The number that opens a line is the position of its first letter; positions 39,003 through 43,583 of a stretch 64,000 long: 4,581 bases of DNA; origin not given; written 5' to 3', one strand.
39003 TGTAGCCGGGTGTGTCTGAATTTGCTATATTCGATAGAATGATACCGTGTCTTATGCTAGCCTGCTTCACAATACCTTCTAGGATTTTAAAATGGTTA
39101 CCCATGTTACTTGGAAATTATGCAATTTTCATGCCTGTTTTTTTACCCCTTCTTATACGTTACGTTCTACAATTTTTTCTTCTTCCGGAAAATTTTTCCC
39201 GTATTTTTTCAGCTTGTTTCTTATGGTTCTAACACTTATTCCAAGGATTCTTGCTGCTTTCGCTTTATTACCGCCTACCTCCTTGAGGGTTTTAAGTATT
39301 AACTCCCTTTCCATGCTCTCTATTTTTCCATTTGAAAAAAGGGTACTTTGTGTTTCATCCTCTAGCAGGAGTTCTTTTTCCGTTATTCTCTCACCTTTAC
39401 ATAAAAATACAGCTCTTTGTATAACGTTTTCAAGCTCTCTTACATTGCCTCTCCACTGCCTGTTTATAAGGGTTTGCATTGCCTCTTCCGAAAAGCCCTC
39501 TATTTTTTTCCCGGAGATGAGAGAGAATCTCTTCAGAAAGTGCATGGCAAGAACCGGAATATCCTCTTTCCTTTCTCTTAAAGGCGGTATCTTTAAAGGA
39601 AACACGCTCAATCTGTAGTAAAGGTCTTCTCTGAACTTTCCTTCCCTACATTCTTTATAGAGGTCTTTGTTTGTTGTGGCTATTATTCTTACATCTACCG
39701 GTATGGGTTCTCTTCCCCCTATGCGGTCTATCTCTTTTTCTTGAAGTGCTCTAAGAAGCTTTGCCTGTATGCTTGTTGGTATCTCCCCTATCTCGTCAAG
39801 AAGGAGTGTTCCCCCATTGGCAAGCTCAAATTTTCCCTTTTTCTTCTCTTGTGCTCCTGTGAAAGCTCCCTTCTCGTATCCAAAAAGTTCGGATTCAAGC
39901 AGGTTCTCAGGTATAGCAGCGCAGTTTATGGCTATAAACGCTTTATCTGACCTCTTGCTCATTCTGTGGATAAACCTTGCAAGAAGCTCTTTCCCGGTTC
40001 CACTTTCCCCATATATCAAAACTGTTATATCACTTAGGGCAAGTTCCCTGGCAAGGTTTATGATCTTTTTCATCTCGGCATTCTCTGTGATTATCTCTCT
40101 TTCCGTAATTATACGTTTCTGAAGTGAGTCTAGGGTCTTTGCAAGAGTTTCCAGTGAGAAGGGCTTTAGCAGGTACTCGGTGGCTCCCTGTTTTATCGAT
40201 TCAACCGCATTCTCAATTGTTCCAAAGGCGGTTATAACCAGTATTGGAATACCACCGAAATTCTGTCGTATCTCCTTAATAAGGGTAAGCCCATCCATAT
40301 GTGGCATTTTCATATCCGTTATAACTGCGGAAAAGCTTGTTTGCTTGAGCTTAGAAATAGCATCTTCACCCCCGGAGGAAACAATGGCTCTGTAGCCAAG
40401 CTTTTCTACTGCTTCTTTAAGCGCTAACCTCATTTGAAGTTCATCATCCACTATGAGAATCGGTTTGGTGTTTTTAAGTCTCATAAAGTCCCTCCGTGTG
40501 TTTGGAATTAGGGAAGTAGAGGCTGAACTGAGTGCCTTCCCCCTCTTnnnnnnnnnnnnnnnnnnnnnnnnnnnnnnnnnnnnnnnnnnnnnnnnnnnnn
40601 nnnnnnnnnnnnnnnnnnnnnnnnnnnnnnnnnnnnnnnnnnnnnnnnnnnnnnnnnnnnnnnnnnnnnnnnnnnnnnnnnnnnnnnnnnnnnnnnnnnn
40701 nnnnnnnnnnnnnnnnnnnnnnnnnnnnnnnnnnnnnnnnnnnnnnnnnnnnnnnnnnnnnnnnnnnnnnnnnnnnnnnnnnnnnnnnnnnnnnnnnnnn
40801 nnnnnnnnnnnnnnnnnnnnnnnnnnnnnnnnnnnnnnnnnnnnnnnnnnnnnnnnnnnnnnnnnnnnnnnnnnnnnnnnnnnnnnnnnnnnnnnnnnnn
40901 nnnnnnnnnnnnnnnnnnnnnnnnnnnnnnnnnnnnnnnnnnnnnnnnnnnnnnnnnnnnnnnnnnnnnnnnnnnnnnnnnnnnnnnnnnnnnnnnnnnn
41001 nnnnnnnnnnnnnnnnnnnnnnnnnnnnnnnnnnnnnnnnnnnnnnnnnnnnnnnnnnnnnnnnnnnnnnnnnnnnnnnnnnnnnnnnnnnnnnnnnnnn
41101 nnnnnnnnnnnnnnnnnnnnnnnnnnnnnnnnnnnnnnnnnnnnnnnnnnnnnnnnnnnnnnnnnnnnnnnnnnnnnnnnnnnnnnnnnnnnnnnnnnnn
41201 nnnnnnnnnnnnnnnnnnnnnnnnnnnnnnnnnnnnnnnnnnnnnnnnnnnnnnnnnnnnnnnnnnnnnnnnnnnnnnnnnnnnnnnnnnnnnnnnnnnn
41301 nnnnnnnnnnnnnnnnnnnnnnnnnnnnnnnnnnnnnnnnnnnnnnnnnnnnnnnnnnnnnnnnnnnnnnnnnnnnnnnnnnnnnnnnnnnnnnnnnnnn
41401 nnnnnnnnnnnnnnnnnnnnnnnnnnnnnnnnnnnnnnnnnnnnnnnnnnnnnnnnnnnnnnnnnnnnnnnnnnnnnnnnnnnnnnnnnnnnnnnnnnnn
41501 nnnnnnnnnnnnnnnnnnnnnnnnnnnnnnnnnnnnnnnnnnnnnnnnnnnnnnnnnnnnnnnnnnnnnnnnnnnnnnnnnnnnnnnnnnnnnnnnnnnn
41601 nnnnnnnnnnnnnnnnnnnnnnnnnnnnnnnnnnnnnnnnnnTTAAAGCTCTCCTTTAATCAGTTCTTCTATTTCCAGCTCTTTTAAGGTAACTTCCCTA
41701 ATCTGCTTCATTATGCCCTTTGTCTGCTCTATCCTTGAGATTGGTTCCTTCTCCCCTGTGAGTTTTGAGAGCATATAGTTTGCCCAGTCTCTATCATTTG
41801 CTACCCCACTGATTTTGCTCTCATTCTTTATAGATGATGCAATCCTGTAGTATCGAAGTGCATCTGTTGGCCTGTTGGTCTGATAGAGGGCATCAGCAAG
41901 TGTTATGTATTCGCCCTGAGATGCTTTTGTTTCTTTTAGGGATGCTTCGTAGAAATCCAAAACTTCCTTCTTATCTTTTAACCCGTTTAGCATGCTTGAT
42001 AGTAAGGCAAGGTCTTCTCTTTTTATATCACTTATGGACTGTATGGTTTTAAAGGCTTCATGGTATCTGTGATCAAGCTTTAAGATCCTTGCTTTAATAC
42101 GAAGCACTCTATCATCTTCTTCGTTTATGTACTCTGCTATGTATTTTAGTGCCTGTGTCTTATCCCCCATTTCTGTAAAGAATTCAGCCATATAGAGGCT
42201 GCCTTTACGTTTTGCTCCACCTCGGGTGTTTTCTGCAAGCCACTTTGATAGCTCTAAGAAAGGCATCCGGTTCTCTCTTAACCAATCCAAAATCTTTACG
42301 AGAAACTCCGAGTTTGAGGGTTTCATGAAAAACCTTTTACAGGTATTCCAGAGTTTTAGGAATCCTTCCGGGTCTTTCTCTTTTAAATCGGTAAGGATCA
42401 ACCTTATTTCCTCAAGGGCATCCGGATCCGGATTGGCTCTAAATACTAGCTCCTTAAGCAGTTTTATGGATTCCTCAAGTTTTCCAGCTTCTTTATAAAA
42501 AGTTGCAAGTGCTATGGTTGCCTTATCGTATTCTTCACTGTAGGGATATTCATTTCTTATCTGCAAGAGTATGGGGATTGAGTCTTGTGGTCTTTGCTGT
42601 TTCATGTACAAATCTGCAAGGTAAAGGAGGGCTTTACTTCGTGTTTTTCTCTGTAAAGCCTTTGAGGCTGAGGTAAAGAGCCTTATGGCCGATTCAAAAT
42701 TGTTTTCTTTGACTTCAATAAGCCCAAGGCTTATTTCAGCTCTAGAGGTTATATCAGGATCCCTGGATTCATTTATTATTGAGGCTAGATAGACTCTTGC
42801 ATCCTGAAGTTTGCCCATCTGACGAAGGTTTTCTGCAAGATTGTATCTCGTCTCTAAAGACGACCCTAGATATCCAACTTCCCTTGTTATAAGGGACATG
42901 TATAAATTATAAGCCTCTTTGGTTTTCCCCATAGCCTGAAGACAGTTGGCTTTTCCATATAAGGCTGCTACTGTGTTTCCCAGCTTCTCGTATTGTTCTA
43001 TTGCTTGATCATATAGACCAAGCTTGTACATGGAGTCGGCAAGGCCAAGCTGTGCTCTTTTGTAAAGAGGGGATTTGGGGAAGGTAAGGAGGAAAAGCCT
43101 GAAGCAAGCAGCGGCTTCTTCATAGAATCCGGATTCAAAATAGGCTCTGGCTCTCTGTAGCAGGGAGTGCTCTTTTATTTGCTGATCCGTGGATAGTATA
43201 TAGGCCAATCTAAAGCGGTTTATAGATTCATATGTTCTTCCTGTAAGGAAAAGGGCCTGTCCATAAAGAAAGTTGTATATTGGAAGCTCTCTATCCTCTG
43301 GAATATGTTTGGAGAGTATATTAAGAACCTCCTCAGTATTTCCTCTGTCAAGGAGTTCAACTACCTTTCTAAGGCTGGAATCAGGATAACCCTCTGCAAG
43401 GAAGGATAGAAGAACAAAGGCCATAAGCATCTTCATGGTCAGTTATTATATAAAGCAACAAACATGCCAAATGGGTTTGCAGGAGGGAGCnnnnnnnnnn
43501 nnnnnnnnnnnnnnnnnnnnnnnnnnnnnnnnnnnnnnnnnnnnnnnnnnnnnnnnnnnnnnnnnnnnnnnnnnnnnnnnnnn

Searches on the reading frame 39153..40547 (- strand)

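Call 70: search_protein_families(library=pfam, proteins=[window:39153-40547:-], max_evalue=0.001)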
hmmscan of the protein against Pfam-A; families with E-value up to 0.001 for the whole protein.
window:39153-40547:- (464 aa): 11 families
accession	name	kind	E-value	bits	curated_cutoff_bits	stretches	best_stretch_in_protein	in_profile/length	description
PF00158.32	Sigma54_activat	-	1e-73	247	20.2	1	152-318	1-167/168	Sigma-54 interaction domain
PF00072.30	Response_reg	-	4.5e-27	94.8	30.2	1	30-139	1-110/111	Response regulator receiver domain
PF25601.1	AAA_lid_14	-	7.6e-25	87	27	1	324-395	1-72/87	AAA+ ATPase lid domain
PF14532.12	Sigma54_activ_2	-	6.3e-21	75.5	25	1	159-323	7-138/138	Sigma-54 interaction domain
PF02954.25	HTH_8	-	6.5e-15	55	22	1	409-449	2-42/42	Bacterial regulatory protein, Fis family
PF07728.20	AAA_5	-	1.4e-09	38.5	22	1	176-294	2-123/139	AAA domain (dynein-related subfamily)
PF01078.27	Mg_chelatase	-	1.2e-05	25.3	20.3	0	231-294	93-158/207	Magnesium chelatase, subunit ChlI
PF00004.35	AAA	-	2.5e-05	25.2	21.2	1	176-294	1-110/131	ATPase family associated with various cellular activities (AAA)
PF18024.7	HTH_50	-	3.6e-05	23.8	27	1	408-450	7-48/50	Helix-turn-helix domain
PF07724.20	AAA_2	-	4.6e-05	24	27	1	174-298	4-129/166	AAA domain (Cdc48 subfamily)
PF07726.17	AAA_3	-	6.1e-05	23.3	27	1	176-293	2-111/131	ATPase family associated with various cellular activities (AAA)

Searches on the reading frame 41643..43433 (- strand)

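Call 70: search_protein_families(library=pfam, proteins=[window:41643-43433:-], max_evalue=0.001)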
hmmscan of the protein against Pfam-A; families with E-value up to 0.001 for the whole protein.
window:41643-43433:- (596 aa): 18 families
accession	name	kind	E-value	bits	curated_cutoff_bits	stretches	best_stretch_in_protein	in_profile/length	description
PF14559.12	TPR_19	-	5.6e-24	84.7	25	1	242-303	3-62/68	Tetratricopeptide repeat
PF13428.12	TPR_14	-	5.1e-20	70.4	23.5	0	91-124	4-37/44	Tetratricopeptide repeat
PF13424.12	TPR_12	-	1.8e-19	70.2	30.1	2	91-150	6-70/77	Tetratricopeptide repeat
PF13174.12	TPR_6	-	3e-19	68.7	26.3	0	268-297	2-31/33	Tetratricopeptide repeat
PF07719.23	TPR_2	-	4.5e-18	64.2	27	0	91-117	4-30/34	Tetratricopeptide repeat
PF13432.12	TPR_16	-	5.4e-17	62.3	32.7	1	92-150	1-56/65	Tetratricopeptide repeat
PF12895.13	ANAPC3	-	1.2e-11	45.1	27.2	1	127-177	26-78/82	Anaphase-promoting complex, cyclosome, subunit 3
PF00515.34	TPR_1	-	4.9e-10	39.2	27.8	0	156-178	2-24/34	Tetratricopeptide repeat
PF25058.1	ARM_TT21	-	7.6e-09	36.2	27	0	258-328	49-119/155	Tetratricopeptide repeat protein 21 ARM repeat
PF13176.12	TPR_7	-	1.5e-07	31.4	27.9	0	307-336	3-31/36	Tetratricopeptide repeat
PF10602.15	RPN7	-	4.4e-07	30.2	29.6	0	127-259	38-142/174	26S proteasome subunit RPN7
PF07721.20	TPR_4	-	2.6e-06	28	27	0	90-112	3-25/26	Tetratricopeptide repeat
PF25063.1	ARM_TT21_C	-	2.2e-05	24.9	35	1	152-297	52-195/209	Tetratricopeptide repeat protein 21 C-terminal ARM domain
PF13181.12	TPR_8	-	3.9e-05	23.9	25.7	0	90-113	3-26/34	Tetratricopeptide repeat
PF09976.15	TPR_21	-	0.00011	22.4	25.5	0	199-258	82-141/193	Tetratricopeptide repeat-like domain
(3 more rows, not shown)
